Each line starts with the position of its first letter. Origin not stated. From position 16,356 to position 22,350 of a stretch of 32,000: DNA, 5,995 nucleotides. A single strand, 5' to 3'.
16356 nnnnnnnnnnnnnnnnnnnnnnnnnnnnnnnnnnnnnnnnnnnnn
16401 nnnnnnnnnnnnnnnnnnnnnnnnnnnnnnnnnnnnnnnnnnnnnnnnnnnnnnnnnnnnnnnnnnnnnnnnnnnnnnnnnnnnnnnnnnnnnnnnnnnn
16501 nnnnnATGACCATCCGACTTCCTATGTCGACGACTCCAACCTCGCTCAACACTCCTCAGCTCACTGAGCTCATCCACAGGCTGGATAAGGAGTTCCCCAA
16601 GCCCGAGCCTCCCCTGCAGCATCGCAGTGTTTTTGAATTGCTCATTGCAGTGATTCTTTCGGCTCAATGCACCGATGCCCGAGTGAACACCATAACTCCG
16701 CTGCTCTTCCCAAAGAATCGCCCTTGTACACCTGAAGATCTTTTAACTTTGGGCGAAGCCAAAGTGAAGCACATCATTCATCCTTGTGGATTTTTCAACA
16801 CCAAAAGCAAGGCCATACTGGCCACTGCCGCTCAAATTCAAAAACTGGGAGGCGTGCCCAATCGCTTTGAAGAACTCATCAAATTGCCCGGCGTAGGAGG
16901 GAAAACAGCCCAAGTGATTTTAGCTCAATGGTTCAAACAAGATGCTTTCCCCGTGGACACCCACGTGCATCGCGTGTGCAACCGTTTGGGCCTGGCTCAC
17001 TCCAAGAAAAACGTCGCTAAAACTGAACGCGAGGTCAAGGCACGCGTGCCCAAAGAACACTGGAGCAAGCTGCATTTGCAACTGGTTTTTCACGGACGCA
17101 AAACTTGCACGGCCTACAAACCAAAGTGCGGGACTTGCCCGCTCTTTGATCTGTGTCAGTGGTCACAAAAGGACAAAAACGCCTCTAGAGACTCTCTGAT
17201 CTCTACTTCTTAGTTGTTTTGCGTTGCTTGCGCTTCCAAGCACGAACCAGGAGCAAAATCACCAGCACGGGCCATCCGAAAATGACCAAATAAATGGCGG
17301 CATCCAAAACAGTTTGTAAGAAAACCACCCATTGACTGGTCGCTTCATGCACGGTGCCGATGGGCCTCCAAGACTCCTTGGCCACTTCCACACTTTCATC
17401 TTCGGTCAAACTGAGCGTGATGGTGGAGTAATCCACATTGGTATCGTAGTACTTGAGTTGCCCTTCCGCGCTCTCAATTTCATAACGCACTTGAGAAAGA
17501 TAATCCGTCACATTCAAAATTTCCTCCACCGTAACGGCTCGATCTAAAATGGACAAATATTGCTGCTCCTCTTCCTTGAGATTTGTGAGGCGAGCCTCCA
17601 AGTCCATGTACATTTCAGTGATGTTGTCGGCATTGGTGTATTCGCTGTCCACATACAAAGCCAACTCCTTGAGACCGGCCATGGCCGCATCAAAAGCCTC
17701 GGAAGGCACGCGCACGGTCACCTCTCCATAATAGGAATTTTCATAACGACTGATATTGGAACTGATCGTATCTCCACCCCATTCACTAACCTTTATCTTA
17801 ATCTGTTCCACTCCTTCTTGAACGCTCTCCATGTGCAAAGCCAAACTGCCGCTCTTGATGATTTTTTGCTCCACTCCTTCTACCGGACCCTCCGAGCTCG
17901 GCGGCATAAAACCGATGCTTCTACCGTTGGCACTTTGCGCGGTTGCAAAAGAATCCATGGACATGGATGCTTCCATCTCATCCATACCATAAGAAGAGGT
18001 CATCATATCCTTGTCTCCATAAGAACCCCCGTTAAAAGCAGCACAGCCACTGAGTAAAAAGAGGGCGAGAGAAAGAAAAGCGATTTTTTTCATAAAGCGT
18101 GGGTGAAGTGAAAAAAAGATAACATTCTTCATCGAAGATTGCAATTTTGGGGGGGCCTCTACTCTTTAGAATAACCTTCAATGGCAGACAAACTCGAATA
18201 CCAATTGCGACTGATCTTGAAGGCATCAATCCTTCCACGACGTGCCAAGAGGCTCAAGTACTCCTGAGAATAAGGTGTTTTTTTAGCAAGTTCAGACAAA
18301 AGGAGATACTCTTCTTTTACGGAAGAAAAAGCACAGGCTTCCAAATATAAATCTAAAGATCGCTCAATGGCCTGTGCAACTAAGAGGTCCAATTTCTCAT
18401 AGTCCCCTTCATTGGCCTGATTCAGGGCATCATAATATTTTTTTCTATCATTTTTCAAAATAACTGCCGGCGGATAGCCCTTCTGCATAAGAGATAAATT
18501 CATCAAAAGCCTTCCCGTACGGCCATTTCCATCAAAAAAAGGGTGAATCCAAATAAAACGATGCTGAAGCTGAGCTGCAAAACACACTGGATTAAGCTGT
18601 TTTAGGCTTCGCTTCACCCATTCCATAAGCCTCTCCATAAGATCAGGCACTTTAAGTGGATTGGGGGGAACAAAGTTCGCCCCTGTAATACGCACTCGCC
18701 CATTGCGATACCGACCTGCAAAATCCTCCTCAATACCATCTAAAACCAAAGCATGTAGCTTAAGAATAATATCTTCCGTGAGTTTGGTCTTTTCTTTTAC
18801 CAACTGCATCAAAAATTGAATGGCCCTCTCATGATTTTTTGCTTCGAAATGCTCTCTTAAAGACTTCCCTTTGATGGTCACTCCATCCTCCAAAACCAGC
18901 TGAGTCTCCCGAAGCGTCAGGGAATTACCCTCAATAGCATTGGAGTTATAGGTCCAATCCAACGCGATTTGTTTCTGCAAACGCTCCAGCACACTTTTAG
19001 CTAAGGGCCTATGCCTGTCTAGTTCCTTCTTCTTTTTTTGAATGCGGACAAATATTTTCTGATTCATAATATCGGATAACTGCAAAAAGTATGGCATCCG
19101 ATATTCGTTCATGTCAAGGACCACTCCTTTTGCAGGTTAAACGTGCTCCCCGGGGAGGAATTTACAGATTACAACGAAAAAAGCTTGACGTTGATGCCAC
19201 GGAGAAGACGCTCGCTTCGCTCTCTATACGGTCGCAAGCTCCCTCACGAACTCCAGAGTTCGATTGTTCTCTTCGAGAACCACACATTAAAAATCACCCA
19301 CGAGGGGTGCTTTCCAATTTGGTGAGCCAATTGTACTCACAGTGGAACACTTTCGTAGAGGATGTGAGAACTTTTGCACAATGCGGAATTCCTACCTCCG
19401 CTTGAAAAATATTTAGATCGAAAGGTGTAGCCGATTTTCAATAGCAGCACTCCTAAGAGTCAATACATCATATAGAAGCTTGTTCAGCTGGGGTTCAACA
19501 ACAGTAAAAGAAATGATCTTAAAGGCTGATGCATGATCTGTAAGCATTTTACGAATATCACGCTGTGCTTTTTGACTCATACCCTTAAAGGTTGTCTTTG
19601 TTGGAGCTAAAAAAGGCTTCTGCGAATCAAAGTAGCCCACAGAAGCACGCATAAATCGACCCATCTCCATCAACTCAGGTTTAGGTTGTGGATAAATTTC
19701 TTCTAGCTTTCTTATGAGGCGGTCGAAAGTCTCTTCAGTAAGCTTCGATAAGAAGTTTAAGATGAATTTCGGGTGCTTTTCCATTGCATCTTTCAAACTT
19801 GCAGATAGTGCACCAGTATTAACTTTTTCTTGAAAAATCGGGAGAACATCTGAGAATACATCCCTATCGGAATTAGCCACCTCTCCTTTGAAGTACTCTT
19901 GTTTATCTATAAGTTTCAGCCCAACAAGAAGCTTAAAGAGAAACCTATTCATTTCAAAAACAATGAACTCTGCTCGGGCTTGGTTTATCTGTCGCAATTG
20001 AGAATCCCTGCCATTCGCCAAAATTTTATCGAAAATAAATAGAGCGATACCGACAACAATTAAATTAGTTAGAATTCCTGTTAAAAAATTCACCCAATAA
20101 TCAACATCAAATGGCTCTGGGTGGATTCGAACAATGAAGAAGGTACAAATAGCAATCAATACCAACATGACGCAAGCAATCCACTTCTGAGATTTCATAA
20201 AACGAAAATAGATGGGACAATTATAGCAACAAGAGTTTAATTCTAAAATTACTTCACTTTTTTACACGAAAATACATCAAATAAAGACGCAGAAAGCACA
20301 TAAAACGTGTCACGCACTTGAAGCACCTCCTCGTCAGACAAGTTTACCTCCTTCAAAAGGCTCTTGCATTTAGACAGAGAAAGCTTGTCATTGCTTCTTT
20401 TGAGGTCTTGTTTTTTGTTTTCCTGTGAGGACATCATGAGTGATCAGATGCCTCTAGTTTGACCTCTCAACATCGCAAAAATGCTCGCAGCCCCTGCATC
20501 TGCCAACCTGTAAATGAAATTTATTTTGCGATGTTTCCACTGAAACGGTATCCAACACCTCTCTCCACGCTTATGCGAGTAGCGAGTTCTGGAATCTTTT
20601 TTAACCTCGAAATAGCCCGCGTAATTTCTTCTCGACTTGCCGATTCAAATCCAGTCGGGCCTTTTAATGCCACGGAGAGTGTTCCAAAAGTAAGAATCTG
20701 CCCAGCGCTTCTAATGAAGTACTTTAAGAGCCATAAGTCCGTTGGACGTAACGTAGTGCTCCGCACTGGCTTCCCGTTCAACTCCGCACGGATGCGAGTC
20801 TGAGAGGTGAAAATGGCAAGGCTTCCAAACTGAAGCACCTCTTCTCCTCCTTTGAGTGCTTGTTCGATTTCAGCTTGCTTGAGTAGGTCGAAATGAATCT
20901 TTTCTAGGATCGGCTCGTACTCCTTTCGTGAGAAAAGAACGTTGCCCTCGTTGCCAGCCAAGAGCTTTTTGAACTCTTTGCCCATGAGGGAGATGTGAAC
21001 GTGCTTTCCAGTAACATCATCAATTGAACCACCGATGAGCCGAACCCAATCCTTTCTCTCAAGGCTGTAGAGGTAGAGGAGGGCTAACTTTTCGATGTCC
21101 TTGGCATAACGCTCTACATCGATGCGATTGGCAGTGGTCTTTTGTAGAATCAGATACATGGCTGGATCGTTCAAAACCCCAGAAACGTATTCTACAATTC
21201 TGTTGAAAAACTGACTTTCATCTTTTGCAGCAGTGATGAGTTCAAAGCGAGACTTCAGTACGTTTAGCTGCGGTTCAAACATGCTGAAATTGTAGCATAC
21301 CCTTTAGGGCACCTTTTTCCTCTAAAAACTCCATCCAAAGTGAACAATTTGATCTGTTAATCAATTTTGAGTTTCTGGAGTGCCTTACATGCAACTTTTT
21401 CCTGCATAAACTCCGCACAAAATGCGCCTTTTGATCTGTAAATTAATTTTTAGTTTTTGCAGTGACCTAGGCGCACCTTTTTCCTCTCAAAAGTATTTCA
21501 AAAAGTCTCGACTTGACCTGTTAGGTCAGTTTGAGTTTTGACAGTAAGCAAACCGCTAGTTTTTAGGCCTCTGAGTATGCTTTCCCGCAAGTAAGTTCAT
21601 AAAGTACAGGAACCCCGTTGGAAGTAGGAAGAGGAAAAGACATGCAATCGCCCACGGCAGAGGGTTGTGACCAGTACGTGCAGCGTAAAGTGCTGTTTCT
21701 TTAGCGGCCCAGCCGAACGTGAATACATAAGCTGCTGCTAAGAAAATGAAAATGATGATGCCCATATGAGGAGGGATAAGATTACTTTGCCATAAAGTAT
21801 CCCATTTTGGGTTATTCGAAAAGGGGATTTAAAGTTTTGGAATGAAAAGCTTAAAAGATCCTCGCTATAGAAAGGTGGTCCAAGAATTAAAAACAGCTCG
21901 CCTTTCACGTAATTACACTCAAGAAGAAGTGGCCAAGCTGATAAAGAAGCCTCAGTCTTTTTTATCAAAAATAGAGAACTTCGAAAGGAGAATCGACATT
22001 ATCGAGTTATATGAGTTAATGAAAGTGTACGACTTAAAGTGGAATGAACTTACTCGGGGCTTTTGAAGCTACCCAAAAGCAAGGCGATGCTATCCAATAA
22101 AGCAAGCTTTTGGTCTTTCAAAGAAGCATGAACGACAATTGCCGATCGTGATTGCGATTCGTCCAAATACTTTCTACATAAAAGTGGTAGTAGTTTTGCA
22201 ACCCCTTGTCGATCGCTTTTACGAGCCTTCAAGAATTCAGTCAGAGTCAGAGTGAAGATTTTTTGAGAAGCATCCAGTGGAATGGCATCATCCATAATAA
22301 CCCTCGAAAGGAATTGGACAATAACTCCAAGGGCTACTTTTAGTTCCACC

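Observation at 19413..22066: Uncharacterised cargo operon beside the giant gene, divergent from an XRE gene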

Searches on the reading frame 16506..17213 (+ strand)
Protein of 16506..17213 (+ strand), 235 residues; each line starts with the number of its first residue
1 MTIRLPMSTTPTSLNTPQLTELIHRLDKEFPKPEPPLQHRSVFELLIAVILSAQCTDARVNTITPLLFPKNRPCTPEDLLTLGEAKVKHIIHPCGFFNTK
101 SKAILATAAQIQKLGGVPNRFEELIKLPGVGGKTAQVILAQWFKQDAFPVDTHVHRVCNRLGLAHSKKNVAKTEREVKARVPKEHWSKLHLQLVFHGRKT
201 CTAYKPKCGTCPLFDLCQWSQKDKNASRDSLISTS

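Call 50: find_related_loci(query=window:16506-17213:+, collection=genome_contigs, flank=10000)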
Query window:16506-17213:+ (235 aa) in genome_contigs; peptide patterns used: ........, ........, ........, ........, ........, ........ (x = any residue, [..] = any of these).
600 stretches matched a pattern (row limit reached: there are more); 600 encode a relative of the query (tblastn E <= 1e-3); the best 80 are kept; 80 distinct loci.
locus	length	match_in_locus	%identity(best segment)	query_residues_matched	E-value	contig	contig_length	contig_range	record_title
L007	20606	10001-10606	47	21-222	6e-54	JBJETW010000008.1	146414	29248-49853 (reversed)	MAG: Candidatus Onthoplasma sp. isolate PUUB17_bin.020 NODE_34_length_146414_cov_8.886642, whole genome shotgun sequence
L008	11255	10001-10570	49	26-216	5e-52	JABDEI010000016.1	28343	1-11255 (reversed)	MAG: Chlamydiae bacterium isolate BWMinHeated_Nextera37_MAG3 3300020917.a:Ga0207105_1054, whole genome shotgun sequence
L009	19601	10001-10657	43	5-222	1e-51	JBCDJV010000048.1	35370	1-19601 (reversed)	MAG: Bacteroidota bacterium isolate P01_H01_bin.43 k141_2717660_length_35370_cov_28.4400, whole genome shotgun sequence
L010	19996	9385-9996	48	12-210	1e-51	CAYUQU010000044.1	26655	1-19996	MAG TPA_asm: uncultured Flavobacteriales bacterium isolate SRP220891_co3_617 genome assembly, contig: NODE_2026_length_2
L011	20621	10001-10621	47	11-217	2e-51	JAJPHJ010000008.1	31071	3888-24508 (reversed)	MAG: Proteobacteria bacterium isolate Centralia_MAG_155 k107_1757765, whole genome shotgun sequence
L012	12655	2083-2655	49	26-217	2e-51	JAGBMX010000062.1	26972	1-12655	MAG: Selenomonadaceae bacterium isolate RGIG9261 Water_deer_Rumen.Co__c336135, whole genome shotgun sequence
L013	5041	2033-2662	44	4-219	7e-51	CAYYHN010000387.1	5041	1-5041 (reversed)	MAG TPA_asm: uncultured Rhodothermaceae bacterium isolate SRP135972_co1_287 genome assembly, contig: NODE_27211_length_5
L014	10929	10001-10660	43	4-216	5e-51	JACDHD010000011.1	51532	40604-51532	MAG: Parachlamydiaceae bacterium isolate MGR_bin429 SD2909_NODE_103_length_51532_cov_2.256473, whole genome shotgun sequ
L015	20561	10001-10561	49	26-213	9e-51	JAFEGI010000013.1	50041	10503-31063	MAG: Verrucomicrobia bacterium isolate SZAS-13 VERR-KAN-2__13__length-50041, whole genome shotgun sequence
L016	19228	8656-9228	46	22-213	3e-50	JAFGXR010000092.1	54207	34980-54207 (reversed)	MAG: Spirochaetales bacterium isolate ZodW_Metabat.41 k87_12187830, whole genome shotgun sequence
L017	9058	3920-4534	44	20-225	1e-49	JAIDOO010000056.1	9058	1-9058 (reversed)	MAG: Clostridia bacterium isolate SC0351_S18_8 SC0351_S18_8_contig_56, whole genome shotgun sequence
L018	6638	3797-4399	44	26-230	4e-49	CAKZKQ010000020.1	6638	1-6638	MAG TPA_asm: uncultured proteobacterium isolate ERR2094171_bin.68_CONCOCT_v1.1_MAG genome assembly, contig: ERZ650152.72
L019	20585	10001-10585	46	18-213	6e-49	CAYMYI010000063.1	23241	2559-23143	MAG TPA_asm: uncultured Roseobacteraceae bacterium isolate SRP141376_co5_412 genome assembly, contig: NODE_5252_length_2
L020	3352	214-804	46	22-219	5e-49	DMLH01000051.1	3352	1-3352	MAG TPA_asm: Clostridiales bacterium isolate UBA9845 contig_857597, whole genome shotgun sequence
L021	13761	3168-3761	44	22-219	2e-48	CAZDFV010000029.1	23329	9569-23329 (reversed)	MAG TPA_asm: uncultured Rhodothermales bacterium isolate SRP063590_co1_117 genome assembly, contig: NODE_2046_length_233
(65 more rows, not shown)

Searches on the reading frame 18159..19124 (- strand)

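Call 6: search_protein_families(library=pfam, proteins=[window:18159-19124:-], max_evalue=0.1)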
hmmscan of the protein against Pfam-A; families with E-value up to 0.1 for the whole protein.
window:18159-19124:- (321 aa): 2 families
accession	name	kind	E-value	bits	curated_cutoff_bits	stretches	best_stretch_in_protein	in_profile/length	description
PF02661.23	Fic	-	4.4e-23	82.4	24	1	115-212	2-93/93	Fic/DOC family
PF21707.3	ABC_AB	-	0.076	13.6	27.5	0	53-124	3-67/100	Emaravirus ABC_AB protein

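Call 7: search_protein_families(library=padloc, proteins=[window:18159-19124:-], max_evalue=0.1)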
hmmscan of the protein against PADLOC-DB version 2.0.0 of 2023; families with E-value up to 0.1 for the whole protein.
window:18159-19124:- (321 aa): 9 families
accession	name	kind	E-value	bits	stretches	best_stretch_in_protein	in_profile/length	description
PDLC04840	PDC-S04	-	4.1e-40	135.9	1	52-245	10-207/227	-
PDLC03963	SoFic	-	8.6e-40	135.2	1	18-264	17-271/361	-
PDLC04836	PDC-S04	-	1.4e-33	114.1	1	47-247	19-221/244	-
PDLC04837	PDC-S04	-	1.6e-29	100.8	1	43-248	15-219/234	-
PDLC04839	PDC-S04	-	1.1e-25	88.5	1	72-254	16-203/205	-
PDLC04966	PDC-S24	-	7.3e-21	72.6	1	94-220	209-344/497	-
PDLC04838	PDC-S04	-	4.8e-13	47.4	1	77-255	26-204/209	-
PDLC04841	PDC-S04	-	3.5e-07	28.2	1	96-257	120-272/292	-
PDLC04842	PDC-S04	-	9.5e-05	20.2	1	94-257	20-174/202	-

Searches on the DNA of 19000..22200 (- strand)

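Call 88: search_rna_families(source=window, start=19000, end=22200, threshold=evalue, max_evalue=1)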
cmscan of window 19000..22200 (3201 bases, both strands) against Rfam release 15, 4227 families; matches with E-value up to 1: 1.
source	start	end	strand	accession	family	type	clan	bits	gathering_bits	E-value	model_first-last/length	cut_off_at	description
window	19882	19941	-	RF02262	MAT2A_C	Cis-reg;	-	21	47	0.58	1-52/52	no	MAT2A 3'UTR stem loop C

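Call 91: build_rna_model(alignment_id=A2, structure=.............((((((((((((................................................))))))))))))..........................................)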
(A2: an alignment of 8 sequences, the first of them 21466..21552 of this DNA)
Model R1 built from alignment A2 (8 sequences, 127 columns); structure: as given.
model positions 110; base pairs 12; branch points 0; effective number of sequences 3.42; information 0.59 bits per position. Calibrated on 0.2 Mb of random sequence (short: E-values are rough).
structure used (alignment columns):
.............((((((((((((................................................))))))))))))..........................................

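Call 92: search_with_rna_model(model_id=R1, sources=[window, L001, L005, L002, L004], max_evalue=10, filters=off)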
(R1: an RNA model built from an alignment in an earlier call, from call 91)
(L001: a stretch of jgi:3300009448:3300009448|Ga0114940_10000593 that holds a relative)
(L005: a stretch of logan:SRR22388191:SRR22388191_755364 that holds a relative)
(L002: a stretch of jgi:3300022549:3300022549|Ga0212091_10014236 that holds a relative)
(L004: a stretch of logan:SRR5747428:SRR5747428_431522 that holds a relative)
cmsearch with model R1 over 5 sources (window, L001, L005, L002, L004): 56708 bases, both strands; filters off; matches with E-value up to 10: 35.
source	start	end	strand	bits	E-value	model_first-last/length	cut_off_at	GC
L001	9651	9760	+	112.1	2.1e-25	1-110/110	no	0.44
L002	253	362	+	112.1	2.1e-25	1-110/110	no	0.44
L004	1013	1122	+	112.1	2.1e-25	1-110/110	no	0.44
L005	4183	4292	+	109.7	8.2e-25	1-110/110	no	0.41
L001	9885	9996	+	108.8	1.4e-24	1-110/110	no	0.4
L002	487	598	+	108.8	1.4e-24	1-110/110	no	0.4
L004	1247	1358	+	108.8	1.4e-24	1-110/110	no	0.4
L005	4301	4412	+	104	2.1e-23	1-110/110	no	0.39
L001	9769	9879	+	96.5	1.6e-21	1-110/110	no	0.4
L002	371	481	+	96.5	1.6e-21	1-110/110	no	0.4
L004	1131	1241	+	96.5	1.6e-21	1-110/110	no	0.4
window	21287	21388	-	77.2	9.6e-17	1-110/110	no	0.36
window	21389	21470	-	60.9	1.1e-12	1-110/110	no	0.35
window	21471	21552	-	48.7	1.1e-09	1-110/110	no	0.39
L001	9747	9856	-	26.9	0.0003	1-110/110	no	0.4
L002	349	458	-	26.9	0.0003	1-110/110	no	0.4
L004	1109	1218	-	26.9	0.0003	1-110/110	no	0.4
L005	4279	4388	-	20.8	0.0097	1-110/110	no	0.38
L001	9865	9972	-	20.2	0.014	1-110/110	no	0.39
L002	467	574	-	20.2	0.014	1-110/110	no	0.39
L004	1227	1334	-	20.2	0.014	1-110/110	no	0.39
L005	4161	4270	-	18.4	0.038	1-110/110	no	0.35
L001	9630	9738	-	17.5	0.063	1-110/110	no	0.39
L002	232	340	-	17.5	0.063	1-110/110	no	0.39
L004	992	1100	-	17.5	0.063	1-110/110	no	0.39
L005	1958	2033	+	14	0.48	1-110/110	no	0.47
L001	7423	7498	+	12.7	1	1-110/110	no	0.49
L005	5839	5883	-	9.4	6.6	1-110/110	no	0.42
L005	5306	5405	-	9.1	7.9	1-110/110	no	0.35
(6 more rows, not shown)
